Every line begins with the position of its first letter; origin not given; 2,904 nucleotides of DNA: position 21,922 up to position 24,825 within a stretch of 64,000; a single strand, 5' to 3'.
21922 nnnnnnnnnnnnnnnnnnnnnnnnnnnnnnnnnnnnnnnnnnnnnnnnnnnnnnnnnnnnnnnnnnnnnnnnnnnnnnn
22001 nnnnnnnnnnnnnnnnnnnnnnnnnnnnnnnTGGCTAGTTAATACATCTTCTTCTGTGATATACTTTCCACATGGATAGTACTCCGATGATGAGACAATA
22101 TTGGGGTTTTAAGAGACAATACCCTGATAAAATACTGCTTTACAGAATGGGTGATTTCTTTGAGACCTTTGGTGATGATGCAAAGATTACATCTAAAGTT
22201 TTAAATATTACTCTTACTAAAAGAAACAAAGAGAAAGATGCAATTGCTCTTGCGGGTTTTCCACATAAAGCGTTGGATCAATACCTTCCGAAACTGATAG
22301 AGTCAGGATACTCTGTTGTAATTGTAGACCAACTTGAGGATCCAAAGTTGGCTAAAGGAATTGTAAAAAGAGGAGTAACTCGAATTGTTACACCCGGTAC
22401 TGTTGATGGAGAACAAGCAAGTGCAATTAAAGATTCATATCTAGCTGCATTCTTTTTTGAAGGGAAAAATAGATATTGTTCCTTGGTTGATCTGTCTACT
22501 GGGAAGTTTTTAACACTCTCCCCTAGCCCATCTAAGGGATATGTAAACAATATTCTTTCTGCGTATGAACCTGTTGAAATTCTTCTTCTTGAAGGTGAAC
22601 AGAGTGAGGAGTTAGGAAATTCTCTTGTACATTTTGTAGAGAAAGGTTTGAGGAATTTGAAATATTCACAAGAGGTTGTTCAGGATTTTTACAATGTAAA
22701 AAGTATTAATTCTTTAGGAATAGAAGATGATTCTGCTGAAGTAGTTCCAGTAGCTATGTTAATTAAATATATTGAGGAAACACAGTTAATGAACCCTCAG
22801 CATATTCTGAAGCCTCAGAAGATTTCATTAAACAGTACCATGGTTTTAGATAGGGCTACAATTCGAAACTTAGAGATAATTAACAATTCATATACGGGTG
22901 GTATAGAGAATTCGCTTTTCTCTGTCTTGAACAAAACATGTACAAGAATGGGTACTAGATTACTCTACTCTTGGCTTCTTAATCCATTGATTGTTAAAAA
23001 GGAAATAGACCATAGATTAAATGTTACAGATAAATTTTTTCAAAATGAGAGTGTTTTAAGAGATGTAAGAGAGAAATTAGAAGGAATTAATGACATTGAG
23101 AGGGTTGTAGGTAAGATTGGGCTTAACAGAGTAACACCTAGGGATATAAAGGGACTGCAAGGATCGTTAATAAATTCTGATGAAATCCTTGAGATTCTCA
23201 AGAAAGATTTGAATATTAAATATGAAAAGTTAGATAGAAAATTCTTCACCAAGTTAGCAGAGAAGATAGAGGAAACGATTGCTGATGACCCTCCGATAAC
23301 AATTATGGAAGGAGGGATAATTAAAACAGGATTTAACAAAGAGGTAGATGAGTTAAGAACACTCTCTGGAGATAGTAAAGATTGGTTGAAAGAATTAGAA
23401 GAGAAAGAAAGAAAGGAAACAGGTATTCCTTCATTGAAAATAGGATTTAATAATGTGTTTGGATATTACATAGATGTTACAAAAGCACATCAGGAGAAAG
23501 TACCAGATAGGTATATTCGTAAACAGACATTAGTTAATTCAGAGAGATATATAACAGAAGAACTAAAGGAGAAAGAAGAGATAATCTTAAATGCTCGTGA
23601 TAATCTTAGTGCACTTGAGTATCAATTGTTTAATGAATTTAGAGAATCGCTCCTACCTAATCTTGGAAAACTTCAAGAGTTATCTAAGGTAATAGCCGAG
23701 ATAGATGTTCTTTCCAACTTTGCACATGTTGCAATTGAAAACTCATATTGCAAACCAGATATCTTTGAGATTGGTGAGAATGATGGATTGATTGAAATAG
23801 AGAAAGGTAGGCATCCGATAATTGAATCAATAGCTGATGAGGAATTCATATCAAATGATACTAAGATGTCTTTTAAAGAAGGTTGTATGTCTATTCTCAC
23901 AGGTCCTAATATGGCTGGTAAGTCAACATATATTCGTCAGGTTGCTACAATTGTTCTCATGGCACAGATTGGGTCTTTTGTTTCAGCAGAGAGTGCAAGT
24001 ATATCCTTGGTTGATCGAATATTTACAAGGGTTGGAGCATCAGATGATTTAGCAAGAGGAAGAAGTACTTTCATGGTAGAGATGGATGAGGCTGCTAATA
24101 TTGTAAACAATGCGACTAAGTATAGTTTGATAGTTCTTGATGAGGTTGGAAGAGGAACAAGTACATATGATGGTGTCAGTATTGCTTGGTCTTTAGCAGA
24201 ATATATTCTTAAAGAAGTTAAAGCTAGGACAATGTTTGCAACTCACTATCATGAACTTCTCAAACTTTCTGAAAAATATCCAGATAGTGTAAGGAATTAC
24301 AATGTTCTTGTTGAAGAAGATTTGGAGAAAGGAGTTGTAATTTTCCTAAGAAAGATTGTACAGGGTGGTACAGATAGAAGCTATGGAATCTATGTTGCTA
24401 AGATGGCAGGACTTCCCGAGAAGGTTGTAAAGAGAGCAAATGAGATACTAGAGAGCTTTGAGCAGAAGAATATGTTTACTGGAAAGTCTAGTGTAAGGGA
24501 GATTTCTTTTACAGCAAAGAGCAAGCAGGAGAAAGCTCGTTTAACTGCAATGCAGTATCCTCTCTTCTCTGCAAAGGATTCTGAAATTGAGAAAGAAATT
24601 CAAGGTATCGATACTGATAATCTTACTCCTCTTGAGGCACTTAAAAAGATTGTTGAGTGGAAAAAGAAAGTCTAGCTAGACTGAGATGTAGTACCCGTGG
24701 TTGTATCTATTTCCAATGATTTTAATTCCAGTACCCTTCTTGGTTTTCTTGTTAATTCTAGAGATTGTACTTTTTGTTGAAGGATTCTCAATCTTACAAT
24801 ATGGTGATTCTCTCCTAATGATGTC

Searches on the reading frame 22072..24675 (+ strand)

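Call 22: search_protein_families(library=pfam, proteins=[window:22072-24675:+], max_evalue=0.00001)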
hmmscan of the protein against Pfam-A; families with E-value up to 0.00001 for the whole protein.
window:22072-24675:+ (867 aa): 5 families
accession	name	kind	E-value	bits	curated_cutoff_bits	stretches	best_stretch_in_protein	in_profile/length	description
PF00488.27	MutS_V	-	3.3e-81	272.2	30.2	1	608-796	2-187/188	MutS domain V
PF05192.23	MutS_III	-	2.9e-47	162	34.1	1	262-551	1-194/194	MutS domain III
PF01624.25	MutS_I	-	2.2e-40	137.8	20.6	1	4-111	1-109/113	MutS domain I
PF05190.23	MutS_IV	-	7.6e-31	106.7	22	1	420-510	1-91/92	MutS family domain IV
PF05188.22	MutS_II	-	2.3e-12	47.9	25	1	122-245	1-132/133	MutS domain II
